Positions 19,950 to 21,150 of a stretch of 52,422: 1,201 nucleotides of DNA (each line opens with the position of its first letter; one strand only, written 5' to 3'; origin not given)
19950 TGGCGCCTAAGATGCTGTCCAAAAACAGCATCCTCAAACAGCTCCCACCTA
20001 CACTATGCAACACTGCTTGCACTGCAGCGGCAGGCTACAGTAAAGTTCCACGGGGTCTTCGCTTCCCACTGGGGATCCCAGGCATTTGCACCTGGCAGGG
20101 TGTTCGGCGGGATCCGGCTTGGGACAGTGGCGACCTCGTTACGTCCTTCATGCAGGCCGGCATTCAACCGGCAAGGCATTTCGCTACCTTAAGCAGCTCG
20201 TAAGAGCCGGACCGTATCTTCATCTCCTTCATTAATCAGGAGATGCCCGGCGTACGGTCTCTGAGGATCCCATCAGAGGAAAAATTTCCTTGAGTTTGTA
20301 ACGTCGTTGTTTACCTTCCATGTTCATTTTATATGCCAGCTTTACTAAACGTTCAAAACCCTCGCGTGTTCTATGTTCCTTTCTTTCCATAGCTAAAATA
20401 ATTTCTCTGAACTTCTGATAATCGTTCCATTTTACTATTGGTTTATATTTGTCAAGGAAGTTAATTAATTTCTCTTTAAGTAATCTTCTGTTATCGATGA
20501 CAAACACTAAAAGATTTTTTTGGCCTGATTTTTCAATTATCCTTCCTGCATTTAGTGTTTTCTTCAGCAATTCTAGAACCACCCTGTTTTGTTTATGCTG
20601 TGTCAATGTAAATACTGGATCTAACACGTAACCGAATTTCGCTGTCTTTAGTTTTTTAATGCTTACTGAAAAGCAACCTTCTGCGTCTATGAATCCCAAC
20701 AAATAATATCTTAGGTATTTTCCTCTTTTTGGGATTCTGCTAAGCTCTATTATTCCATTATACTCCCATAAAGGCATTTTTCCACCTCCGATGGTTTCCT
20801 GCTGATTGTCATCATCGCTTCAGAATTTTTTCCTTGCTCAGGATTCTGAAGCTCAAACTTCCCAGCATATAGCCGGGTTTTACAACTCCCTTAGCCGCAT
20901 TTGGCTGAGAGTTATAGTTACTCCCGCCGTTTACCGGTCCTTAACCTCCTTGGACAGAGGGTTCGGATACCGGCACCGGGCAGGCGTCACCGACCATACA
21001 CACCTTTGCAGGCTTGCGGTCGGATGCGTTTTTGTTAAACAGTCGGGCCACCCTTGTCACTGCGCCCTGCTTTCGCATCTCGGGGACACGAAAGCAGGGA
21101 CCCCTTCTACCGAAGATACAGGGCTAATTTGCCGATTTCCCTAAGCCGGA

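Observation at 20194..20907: The 23S rRNA intron of this archaeon reads as a group I ribozyme, not a BHB intron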

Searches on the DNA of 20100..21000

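Call 4: search_rna_families(source=window, start=20100, end=21000, threshold=evalue, max_evalue=10, show_alignments=4)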
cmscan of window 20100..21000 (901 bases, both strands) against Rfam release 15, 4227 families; matches with E-value up to 10: 7.
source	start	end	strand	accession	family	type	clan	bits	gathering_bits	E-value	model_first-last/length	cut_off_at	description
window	20100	21000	-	RF02540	LSU_rRNA_archaea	Gene; rRNA;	CL00112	61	50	1e-16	1934-2120/2987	5'&3'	Archaeal large subunit ribosomal RNA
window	20803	20861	+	RF00950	mir-927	Gene; miRNA;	-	19.9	60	1.2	1-86/86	no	mir-927 microRNA precursor family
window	20650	20760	+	RF02324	TtnuHACA17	Gene; snRNA; snoRNA; HACA-box;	-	19.6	100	7.4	1-118/118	no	Tetrahymena snoRNA TtnuHACA17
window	20449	20503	+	RF00606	SNORD93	Gene; snRNA; snoRNA; CD-box;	-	17.2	60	4.2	1-74/74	no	Small nucleolar RNA SNORD93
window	20186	20430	-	RF00028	Intron_gpI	Intron;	-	16.7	50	0.14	1-253/253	no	Group I catalytic intron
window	20484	20514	+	RF01153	sn3060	Gene; snRNA; snoRNA; CD-box;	-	14.8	45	7.6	1-67/67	no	Small nucleolar RNA sn3060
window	20642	20690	-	RF00522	PreQ1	Cis-reg; riboswitch;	-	14.7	39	4.5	1-45/45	no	PreQ1 (pre queuosine) riboswitch aptamer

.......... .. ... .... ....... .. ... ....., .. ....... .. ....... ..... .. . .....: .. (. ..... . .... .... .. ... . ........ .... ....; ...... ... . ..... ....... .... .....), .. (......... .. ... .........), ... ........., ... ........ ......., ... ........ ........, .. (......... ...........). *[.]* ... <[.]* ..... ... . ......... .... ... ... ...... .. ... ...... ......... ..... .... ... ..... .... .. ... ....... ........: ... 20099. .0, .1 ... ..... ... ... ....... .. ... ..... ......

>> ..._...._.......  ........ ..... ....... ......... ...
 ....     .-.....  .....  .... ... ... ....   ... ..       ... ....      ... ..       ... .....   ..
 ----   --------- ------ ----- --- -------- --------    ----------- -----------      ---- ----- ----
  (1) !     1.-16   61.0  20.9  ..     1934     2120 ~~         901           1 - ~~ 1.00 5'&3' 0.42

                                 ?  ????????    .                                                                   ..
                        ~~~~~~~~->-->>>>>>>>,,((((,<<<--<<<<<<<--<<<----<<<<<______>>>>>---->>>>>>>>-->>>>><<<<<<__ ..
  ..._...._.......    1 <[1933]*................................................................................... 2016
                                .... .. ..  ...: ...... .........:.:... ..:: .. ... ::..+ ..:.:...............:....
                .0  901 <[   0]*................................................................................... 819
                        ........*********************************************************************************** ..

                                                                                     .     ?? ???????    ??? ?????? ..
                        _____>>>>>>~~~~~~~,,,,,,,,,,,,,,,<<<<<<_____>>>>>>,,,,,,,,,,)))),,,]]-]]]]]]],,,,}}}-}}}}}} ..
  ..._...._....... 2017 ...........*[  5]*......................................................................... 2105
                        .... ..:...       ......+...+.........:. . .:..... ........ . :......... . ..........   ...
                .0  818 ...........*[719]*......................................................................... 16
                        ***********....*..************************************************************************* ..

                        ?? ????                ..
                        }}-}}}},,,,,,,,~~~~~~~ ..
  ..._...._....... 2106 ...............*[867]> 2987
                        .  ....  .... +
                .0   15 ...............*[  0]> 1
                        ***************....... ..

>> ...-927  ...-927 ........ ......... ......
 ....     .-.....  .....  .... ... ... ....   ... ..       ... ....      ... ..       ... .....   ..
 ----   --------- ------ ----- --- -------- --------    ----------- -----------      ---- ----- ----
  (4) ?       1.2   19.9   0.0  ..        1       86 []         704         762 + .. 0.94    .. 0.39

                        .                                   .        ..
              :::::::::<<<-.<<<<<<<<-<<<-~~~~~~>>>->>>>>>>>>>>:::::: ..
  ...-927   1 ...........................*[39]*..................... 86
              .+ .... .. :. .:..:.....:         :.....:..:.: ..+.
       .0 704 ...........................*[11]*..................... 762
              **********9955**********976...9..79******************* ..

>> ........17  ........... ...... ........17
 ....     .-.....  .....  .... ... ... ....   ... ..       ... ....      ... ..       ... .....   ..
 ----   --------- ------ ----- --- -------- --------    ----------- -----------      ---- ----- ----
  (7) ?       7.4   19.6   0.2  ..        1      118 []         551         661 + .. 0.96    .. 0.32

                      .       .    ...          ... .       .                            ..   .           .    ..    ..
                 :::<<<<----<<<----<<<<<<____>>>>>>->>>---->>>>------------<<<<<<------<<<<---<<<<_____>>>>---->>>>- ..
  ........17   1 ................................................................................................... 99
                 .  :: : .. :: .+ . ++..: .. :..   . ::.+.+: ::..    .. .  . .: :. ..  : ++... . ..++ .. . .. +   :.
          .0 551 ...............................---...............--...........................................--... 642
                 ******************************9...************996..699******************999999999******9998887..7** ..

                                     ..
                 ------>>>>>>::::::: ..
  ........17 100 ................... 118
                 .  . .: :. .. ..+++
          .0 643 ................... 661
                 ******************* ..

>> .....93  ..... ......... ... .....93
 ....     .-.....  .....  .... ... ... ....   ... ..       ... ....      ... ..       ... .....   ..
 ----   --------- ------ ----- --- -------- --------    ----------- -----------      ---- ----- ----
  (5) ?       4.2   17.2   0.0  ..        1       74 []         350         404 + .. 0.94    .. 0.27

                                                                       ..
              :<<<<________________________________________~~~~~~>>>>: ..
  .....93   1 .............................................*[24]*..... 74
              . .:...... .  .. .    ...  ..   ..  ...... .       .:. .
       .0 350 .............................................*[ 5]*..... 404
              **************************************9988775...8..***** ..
